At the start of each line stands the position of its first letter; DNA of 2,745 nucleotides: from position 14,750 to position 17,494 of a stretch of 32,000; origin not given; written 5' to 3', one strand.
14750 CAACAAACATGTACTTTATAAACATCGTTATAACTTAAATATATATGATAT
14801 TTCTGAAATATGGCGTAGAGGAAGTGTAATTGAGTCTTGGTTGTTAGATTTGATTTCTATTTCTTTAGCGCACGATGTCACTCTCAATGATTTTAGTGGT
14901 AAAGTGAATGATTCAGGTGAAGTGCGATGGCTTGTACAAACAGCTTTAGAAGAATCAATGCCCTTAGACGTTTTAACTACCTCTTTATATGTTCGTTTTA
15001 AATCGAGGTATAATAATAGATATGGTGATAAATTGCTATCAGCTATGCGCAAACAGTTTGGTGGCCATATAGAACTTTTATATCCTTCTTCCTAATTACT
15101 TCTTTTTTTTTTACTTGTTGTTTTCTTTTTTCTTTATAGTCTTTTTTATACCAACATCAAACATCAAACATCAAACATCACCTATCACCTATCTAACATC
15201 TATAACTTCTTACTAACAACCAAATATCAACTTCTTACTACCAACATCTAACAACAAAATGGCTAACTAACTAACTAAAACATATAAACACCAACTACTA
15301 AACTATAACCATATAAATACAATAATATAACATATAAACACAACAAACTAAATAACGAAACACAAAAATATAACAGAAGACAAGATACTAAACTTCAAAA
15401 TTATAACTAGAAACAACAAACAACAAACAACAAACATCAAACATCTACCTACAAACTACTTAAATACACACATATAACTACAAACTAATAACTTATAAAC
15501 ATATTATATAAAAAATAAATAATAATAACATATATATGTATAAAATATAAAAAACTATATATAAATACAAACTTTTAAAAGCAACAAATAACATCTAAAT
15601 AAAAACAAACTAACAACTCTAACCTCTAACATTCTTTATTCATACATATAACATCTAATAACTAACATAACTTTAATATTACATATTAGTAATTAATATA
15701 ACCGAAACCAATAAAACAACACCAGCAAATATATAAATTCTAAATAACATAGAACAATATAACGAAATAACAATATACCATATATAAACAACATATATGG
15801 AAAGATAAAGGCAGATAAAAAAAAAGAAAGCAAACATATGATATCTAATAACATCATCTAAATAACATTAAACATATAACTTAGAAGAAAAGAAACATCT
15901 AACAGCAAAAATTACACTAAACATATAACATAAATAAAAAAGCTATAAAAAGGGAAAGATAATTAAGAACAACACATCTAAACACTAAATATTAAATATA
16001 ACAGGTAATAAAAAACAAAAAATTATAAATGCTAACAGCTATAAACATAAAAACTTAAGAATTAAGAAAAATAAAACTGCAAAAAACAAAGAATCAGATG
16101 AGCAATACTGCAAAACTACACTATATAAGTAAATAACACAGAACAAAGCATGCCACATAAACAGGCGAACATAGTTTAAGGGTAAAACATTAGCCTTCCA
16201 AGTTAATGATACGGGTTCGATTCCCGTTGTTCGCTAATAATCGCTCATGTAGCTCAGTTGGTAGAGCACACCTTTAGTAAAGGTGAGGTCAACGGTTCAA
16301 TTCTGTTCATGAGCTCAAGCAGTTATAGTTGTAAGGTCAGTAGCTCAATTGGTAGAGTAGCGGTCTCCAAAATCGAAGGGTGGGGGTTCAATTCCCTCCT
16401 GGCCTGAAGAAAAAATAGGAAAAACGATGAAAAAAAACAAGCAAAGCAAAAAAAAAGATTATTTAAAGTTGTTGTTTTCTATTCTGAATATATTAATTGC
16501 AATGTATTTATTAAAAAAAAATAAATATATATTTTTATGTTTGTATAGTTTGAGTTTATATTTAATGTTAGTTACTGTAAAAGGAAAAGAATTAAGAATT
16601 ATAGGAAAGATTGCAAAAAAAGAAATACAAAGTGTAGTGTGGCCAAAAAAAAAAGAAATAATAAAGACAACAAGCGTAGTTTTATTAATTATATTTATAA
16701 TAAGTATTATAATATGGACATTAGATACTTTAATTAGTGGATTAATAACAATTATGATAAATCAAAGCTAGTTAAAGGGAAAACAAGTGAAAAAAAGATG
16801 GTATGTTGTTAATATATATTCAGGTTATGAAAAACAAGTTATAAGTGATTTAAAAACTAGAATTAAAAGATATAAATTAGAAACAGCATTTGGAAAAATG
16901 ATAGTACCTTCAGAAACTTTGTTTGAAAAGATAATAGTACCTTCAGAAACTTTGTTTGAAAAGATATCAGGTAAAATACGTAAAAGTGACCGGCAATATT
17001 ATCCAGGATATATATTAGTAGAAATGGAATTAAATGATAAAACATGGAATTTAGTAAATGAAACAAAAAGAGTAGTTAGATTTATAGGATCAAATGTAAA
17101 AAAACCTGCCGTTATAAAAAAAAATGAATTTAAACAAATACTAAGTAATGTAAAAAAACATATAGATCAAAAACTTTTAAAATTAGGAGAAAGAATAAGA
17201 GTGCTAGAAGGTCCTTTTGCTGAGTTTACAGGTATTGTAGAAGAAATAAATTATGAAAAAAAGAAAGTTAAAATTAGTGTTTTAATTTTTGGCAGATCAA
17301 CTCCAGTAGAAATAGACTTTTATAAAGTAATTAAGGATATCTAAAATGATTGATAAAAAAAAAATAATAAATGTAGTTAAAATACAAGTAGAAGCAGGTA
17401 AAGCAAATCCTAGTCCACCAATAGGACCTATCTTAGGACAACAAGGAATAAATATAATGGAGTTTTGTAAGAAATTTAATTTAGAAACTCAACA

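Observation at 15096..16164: Mirror-image A/C-rich, G-depleted block with heptamer microsatellites upstream of the tRNA-Gly/Thr/Trp cluster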

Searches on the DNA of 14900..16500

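Call 22: search_rna_families(source=window, start=14900, end=16500, threshold=evalue, max_evalue=1)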
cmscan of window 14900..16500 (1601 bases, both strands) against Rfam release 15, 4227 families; matches with E-value up to 1: 5.
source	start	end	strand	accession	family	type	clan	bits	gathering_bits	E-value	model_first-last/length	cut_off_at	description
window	16165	16235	+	RF00005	tRNA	Gene; tRNA;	CL00001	72.3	29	1.8e-15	1-71/71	no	tRNA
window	16243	16315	+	RF00005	tRNA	Gene; tRNA;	CL00001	65.6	29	1.2e-13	1-71/71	no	tRNA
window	16334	16406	+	RF00005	tRNA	Gene; tRNA;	CL00001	61.7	29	1.5e-12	1-71/71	no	tRNA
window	16165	16236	-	RF04354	Plastid-ycf2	Cis-reg;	-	29.1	65.7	0.0016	1-75/75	no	Plastid-ycf2 5UTR RNA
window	16207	16267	+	RF02553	YrlA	Gene; sRNA;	-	23.2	69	0.044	27-81/114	no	Y RNA-like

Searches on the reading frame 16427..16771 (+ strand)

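Call 6: search_protein_families(library=ncbifam, proteins=[window:16427-16771:+])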
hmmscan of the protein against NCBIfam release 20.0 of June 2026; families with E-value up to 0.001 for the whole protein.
window:16427-16771:+ (114 aa): 11 families
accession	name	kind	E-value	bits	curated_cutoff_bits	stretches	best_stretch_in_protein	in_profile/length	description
NF004379.0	PRK05740.2-5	equivalog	2.2e-14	53.3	150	1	36-111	48-123/127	preprotein translocase subunit SecE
NF004378.0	PRK05740.2-4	equivalog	4.2e-13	49.6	171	1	36-111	46-121/122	preprotein translocase subunit SecE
NF004373.0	PRK05740.1-3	equivalog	2.9e-12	46.6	154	1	35-111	73-149/150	preprotein translocase subunit SecE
NF004372.0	PRK05740.1-2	equivalog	3.1e-12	46.7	134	1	36-110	46-120/123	preprotein translocase subunit SecE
TIGR00964.1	secE_bact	equivalog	4.2e-12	45.8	27.55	1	63-109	8-54/57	preprotein translocase subunit SecE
NF004371.0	PRK05740.1-1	equivalog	5e-12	46.1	109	1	14-111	17-122/126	preprotein translocase subunit SecE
NF004374.0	PRK05740.1-5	equivalog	9.9e-11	41.7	180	1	38-109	50-121/127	preprotein translocase subunit SecE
NF004376.0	PRK05740.2-1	equivalog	5.3e-10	39.3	162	1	37-112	60-135/138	preprotein translocase subunit SecE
NF004380.0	PRK05740.2-6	equivalog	6.4e-10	39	194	1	6-105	8-114/123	preprotein translocase subunit SecE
NF004375.0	PRK05740.1-6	equivalog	2e-09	37.7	177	1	43-110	66-133/136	preprotein translocase subunit SecE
NF005783.0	PRK07597.9-4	equivalog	0.00013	22.3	127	1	65-104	61-100/109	preprotein translocase subunit SecE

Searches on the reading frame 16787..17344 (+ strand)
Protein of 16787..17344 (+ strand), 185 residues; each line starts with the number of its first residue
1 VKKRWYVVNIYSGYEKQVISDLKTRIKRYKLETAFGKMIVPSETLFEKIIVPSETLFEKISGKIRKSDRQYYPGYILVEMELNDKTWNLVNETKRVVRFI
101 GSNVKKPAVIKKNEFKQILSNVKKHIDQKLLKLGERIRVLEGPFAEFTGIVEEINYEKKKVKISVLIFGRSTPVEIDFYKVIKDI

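Call 6: search_protein_families(library=ncbifam, proteins=[window:16787-17344:+])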
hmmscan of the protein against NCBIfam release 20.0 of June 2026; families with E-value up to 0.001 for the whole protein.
window:16787-17344:+ (185 aa): 7 families
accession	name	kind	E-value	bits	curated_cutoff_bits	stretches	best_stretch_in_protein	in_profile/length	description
TIGR00922.1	nusG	equivalog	1.8e-48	164.6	135.7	2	45-183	30-171/172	transcription termination/antitermination protein NusG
TIGR01956.2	NusG_myco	equivalog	2.7e-27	95.9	150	2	4-124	2-141/239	transcription termination/antitermination protein NusG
NF033641.1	antiterm_LoaP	exception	4.8e-22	78.8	125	1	5-177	1-160/166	antiterminator LoaP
NF033644.1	antiterm_UpxY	subfamily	1.3e-11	44.8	100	1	5-166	1-149/164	UpxY family transcription antiterminator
TIGR01955.1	RfaH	equivalog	1e-10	41.8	144.5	1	57-177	33-154/159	transcription/translation regulatory transformer protein RfaH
NF006534.0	PRK09014.1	equivalog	1.4e-08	34.8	124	1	55-161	34-140/162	transcription/translation regulatory transformer protein RfaH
TIGR00405.1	KOW_elon_Spt5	equivalog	0.00091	19.3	69.95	0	73-168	38-124/145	transcription elongation factor Spt5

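Call 37: find_homologous_proteins(query=window:16787-17341:+, max_evalue=1e-40)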
Query window:16787-17341:+ (185 aa): 2774 proteins with E <= 1e-40 among 5727 candidates; the best 120 are listed.
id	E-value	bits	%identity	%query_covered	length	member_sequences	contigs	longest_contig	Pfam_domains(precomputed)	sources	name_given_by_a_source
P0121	2.3e-114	397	94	100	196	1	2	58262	PF00467.36,PF02357.25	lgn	-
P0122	6.9e-112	389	100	100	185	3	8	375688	PF00467.36,PF02357.25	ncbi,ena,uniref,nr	ncbi:transcription termination/antitermination protein NusG [Candidatus Portiera aleyrodidarum]|unir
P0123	3.9e-83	296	79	100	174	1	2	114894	PF00467.36,PF02357.25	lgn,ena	-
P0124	1.4e-80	288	77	100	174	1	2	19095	PF00467.36,PF02357.25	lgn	-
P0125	4.1e-79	283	76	100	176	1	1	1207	PF00467.36,PF02357.25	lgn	-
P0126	6.4e-79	282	75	100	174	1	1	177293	PF00467.36,PF02357.25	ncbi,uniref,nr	ncbi:Transcription antitermination protein NusG [Candidatus Portiera aleyrodidarum]|uniref:Transcrip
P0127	6.4e-79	282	77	100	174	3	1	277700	PF00467.36,PF02357.25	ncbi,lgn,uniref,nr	ncbi:transcription termination/antitermination protein NusG [Candidatus Portiera aleyrodidarum]|unir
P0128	2.6e-76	274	74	100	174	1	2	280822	PF00467.36,PF02357.25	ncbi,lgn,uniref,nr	ncbi:Transcription antitermination protein NusG [Candidatus Portiera aleyrodidarum]|uniref:Transcrip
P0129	6.8e-76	272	75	100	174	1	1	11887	PF00467.36,PF02357.25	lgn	-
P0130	1.6e-74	268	74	100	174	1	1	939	PF00467.36,PF02357.25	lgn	-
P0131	1.9e-67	245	68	99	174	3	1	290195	PF00467.36,PF02357.25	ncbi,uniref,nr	ncbi:transcription termination/antitermination protein NusG [Candidatus Portiera aleyrodidarum]|unir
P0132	1.1e-49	187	51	99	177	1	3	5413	PF00467.36,PF02357.25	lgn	-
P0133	2.8e-49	186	50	99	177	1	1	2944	PF00467.36,PF02357.25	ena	-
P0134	4.2e-49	185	51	99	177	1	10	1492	PF00467.36,PF02357.25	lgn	-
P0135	7.1e-49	184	49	99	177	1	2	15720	PF00467.36,PF02357.25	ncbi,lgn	ncbi:MAG: transcription termination/antitermination protein NusG [Neptuniibacter sp.]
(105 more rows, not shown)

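Call 38: find_encoding_contigs(protein=P0121, flank=6000, max_places=3)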
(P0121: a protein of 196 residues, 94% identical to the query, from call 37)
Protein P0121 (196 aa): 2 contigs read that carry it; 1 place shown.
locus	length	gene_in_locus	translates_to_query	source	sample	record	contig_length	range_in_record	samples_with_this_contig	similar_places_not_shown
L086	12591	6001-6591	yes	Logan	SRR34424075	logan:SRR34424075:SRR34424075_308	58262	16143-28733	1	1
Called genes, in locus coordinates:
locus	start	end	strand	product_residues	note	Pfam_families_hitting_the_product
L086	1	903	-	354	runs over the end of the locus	PF02568:ThiI (weak), PF03054:tRNA_Me_trans, PF20259:tRNA_Me_trans_M, PF20258:tRNA_Me_trans_C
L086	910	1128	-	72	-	PF01176:eIF-1a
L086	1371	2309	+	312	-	PF02463:SMC_N, PF00005:ABC_tran, PF13304:AAA_21 (faint)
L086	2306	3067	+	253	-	PF01061:ABC2_membrane, PF12698:ABC2_membrane_3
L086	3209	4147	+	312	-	PF03446:NAD_binding_2, PF00393:6PGD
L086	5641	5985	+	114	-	PF00584:SecE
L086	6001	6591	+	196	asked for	PF02357:NusG, PF00467:KOW (weak)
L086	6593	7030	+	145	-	PF03946:Ribosomal_L11_N, PF00298:Ribosomal_L11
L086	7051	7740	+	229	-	PF00687:Ribosomal_L1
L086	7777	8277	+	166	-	PF00466:Ribosomal_L10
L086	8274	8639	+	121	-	PF16320:Ribosomal_L12_N (weak), PF00542:Ribosomal_L12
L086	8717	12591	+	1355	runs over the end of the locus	PF04563:RNA_pol_Rpb2_1, PF04561:RNA_pol_Rpb2_2, PF04565:RNA_pol_Rpb2_3, PF10385:RNA_pol_Rpb2_45, PF00562:RNA_pol_Rpb2_6, PF04560:RNA_pol_Rpb2_7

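Call 39: find_encoding_contigs(protein=P0127, flank=5000, max_places=1)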
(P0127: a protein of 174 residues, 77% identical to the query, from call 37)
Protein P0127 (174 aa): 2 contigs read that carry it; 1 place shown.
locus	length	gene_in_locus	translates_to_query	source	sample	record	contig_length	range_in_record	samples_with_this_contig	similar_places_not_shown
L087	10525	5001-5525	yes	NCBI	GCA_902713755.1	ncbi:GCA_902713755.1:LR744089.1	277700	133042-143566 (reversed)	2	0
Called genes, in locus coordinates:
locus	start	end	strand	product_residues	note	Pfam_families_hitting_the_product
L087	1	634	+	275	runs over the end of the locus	PF00116:COX2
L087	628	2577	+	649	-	PF00115:COX1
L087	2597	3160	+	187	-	PF00510:COX3 (weak)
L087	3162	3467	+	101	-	-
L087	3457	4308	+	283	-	PF01040:UbiA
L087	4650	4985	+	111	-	PF00584:SecE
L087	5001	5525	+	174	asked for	PF02357:NusG, PF00467:KOW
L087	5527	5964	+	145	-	PF03946:Ribosomal_L11_N, PF00298:Ribosomal_L11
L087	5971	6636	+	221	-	PF00687:Ribosomal_L1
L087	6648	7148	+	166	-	PF00466:Ribosomal_L10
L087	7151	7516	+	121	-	PF16320:Ribosomal_L12_N (weak), PF00542:Ribosomal_L12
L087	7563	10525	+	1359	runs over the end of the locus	PF04563:RNA_pol_Rpb2_1, PF04561:RNA_pol_Rpb2_2, PF04565:RNA_pol_Rpb2_3, PF10385:RNA_pol_Rpb2_45, PF00562:RNA_pol_Rpb2_6, PF04560:RNA_pol_Rpb2_7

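Call 40: find_encoding_contigs(protein=P0126, flank=8000, max_places=1)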
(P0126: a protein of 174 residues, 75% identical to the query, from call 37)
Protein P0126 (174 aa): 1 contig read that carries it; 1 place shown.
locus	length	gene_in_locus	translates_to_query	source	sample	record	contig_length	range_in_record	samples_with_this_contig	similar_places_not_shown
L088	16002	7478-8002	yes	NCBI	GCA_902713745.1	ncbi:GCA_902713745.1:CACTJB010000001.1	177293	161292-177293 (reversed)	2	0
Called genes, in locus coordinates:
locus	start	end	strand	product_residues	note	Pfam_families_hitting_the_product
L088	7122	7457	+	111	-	PF00584:SecE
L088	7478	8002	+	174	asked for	PF02357:NusG, PF00467:KOW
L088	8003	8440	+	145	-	PF03946:Ribosomal_L11_N, PF00298:Ribosomal_L11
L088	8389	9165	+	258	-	PF00687:Ribosomal_L1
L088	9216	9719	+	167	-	PF00466:Ribosomal_L10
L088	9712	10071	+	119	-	PF16320:Ribosomal_L12_N (weak), PF00542:Ribosomal_L12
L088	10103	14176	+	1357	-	PF04563:RNA_pol_Rpb2_1, PF04561:RNA_pol_Rpb2_2, PF04565:RNA_pol_Rpb2_3, PF10385:RNA_pol_Rpb2_45, PF00562:RNA_pol_Rpb2_6, PF04560:RNA_pol_Rpb2_7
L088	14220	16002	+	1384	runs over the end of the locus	PF04997:RNA_pol_Rpb1_1, PF00623:RNA_pol_Rpb1_2, PF04983:RNA_pol_Rpb1_3, PF05000:RNA_pol_Rpb1_4, PF04998:RNA_pol_Rpb1_5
